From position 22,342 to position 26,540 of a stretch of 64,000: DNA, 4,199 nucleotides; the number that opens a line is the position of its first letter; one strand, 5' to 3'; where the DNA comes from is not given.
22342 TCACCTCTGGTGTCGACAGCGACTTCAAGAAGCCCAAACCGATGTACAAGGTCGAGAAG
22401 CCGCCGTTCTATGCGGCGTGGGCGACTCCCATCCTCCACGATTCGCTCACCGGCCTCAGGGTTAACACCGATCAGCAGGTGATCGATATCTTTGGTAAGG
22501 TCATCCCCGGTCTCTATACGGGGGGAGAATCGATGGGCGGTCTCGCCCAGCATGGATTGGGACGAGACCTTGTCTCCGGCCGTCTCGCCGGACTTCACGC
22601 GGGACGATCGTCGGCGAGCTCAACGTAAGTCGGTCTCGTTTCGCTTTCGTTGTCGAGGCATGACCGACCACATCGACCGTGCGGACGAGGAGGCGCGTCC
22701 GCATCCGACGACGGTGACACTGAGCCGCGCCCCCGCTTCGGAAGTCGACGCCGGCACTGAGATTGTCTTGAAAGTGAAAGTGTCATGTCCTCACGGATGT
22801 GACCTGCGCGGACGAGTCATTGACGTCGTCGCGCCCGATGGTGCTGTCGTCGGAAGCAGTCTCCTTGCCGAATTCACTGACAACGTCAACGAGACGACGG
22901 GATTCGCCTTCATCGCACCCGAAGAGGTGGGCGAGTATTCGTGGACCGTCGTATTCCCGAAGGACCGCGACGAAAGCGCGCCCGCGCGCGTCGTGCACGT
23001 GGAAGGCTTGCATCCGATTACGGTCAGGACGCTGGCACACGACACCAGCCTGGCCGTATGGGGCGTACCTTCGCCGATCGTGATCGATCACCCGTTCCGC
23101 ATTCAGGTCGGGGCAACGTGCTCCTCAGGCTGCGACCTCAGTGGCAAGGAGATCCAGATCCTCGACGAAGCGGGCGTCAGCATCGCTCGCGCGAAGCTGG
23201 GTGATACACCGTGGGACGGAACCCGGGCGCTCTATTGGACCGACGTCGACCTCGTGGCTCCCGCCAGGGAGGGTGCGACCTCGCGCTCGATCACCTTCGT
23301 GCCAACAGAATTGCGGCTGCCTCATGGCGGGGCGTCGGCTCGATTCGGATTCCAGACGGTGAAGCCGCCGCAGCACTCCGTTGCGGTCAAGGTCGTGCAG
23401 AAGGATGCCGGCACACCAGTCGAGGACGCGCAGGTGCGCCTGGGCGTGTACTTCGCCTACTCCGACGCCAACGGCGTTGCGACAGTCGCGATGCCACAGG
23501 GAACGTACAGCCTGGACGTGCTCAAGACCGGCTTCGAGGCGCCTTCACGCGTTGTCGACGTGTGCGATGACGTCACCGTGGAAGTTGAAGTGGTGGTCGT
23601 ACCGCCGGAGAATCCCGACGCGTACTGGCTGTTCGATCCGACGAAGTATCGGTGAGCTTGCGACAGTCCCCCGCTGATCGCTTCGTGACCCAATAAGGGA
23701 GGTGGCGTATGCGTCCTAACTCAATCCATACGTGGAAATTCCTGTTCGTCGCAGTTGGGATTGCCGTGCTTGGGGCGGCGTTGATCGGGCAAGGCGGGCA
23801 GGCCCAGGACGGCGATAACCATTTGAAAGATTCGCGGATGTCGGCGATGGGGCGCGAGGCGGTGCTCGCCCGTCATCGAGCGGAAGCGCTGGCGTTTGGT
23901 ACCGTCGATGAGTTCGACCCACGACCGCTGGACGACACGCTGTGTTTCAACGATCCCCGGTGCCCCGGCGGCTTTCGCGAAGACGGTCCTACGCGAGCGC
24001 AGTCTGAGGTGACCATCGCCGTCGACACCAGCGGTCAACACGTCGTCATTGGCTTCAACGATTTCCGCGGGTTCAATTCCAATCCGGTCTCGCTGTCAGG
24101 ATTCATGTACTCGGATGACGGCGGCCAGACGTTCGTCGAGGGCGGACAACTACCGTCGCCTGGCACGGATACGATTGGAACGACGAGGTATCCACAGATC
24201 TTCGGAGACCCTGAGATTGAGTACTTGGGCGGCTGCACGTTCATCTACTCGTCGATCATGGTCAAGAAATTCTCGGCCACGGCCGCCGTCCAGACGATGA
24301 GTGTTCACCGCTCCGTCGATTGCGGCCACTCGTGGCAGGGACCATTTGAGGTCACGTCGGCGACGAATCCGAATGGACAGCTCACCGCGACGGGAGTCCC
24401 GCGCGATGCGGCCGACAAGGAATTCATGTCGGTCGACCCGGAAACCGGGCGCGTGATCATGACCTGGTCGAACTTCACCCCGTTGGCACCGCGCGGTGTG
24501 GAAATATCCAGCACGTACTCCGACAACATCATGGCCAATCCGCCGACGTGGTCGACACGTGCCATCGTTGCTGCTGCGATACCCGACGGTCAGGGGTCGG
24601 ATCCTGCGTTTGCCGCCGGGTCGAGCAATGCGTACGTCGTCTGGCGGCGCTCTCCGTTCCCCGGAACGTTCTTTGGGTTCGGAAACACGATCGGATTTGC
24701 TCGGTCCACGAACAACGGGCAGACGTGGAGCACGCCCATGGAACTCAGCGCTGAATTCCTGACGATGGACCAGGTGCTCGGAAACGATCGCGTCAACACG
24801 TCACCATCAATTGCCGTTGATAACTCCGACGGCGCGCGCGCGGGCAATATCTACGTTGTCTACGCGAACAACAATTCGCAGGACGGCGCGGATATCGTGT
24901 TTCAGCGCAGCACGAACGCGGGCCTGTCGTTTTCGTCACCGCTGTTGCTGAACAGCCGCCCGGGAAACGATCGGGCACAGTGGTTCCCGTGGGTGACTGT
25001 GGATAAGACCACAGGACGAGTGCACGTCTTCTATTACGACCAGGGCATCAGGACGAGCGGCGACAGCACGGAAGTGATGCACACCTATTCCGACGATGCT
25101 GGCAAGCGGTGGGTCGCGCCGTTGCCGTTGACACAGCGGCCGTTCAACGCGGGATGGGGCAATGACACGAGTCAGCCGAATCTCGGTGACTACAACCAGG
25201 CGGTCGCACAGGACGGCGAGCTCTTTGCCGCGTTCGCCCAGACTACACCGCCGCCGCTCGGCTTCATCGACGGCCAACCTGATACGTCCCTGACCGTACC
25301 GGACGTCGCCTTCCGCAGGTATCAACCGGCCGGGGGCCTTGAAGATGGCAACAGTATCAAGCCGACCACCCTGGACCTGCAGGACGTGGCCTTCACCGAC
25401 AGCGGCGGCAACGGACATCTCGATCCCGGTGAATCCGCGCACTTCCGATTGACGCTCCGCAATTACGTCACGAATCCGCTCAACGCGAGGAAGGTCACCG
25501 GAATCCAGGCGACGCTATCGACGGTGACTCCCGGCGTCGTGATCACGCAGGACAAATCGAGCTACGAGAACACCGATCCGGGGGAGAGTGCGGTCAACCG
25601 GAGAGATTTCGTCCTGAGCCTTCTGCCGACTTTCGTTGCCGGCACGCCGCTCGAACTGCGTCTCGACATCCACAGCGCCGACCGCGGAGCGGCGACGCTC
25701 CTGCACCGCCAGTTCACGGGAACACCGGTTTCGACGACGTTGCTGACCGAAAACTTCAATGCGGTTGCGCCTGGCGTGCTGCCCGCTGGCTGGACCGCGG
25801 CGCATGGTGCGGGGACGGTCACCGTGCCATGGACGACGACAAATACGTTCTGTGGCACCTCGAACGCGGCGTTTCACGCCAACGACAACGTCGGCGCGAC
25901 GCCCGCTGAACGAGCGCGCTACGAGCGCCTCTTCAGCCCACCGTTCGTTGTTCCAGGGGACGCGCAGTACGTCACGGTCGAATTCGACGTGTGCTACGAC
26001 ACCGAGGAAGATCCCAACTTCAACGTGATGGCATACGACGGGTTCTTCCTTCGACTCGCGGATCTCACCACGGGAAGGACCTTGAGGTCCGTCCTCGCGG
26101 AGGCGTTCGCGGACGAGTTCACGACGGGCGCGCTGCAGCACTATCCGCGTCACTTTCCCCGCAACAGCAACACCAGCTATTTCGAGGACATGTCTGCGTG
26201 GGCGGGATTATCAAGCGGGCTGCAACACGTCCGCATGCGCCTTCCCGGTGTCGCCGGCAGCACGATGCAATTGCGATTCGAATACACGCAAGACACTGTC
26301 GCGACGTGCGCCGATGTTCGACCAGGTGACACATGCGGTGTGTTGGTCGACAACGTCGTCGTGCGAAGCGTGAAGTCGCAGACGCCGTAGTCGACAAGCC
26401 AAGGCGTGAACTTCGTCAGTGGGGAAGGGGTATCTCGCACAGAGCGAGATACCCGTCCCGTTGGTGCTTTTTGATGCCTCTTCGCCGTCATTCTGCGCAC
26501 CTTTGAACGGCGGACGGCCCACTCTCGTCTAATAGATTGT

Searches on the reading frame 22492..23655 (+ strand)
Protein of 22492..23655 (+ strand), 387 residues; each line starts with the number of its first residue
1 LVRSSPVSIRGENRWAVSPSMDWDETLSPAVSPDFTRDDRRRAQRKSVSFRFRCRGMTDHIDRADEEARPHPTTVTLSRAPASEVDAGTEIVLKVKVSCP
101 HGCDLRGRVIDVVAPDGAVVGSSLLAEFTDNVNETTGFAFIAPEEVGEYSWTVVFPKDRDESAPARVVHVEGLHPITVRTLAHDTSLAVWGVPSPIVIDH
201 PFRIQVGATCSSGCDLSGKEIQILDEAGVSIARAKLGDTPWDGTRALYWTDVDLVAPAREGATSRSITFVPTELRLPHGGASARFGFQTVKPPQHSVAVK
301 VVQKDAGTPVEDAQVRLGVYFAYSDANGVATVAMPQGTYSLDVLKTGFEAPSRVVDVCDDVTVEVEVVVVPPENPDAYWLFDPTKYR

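Call 59: search_protein_families(library=pfam, proteins=[window:22492-23655:+], max_evalue=0.0001)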
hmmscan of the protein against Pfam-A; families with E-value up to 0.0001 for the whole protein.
window:22492-23655:+ (387 aa): 1 family
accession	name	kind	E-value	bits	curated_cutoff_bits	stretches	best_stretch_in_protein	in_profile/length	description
PF13620.12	CarboxypepD_reg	-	7.5e-06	26.7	32.3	1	297-368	2-80/82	Carboxypeptidase regulatory-like domain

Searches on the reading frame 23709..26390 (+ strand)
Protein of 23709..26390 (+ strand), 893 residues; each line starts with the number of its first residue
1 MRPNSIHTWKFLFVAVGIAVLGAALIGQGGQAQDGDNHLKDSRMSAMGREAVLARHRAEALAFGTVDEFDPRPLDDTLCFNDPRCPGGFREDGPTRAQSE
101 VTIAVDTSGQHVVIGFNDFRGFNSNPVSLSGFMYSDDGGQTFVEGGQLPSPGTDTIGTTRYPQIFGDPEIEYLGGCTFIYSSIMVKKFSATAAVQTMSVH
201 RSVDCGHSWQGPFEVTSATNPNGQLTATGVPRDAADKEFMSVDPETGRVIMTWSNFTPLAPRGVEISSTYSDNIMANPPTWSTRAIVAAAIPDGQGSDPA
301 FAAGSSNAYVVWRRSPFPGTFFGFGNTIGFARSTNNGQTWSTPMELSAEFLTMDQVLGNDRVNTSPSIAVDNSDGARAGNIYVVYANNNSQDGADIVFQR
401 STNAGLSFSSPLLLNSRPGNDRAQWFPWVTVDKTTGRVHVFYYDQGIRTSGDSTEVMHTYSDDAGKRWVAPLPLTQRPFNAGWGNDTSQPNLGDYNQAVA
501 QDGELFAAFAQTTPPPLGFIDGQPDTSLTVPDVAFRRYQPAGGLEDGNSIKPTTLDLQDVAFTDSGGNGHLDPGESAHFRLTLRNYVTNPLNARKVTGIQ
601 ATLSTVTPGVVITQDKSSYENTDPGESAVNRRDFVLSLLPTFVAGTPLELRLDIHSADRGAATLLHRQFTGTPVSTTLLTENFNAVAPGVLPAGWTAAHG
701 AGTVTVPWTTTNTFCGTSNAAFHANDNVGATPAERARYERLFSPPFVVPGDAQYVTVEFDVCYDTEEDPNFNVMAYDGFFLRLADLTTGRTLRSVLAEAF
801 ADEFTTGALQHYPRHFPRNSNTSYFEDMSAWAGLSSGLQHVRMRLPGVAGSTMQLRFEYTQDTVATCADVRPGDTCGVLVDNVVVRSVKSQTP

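Call 59: search_protein_families(library=pfam, proteins=[window:23709-26390:+], max_evalue=0.0001)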
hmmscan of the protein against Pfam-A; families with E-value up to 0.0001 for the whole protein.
window:23709-26390:+ (893 aa): 3 families
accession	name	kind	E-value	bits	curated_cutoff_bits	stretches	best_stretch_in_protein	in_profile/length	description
PF13088.12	BNR_2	-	4.5e-08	33.2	31.4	1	380-479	2-105/277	BNR repeat-like domain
PF02012.26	BNR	-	4e-06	26.4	27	0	332-342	2-12/12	BNR/Asp-box repeat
PF18957.6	RibLong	-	5.6e-05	24.3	27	0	427-467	46-85/93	Long Rib domain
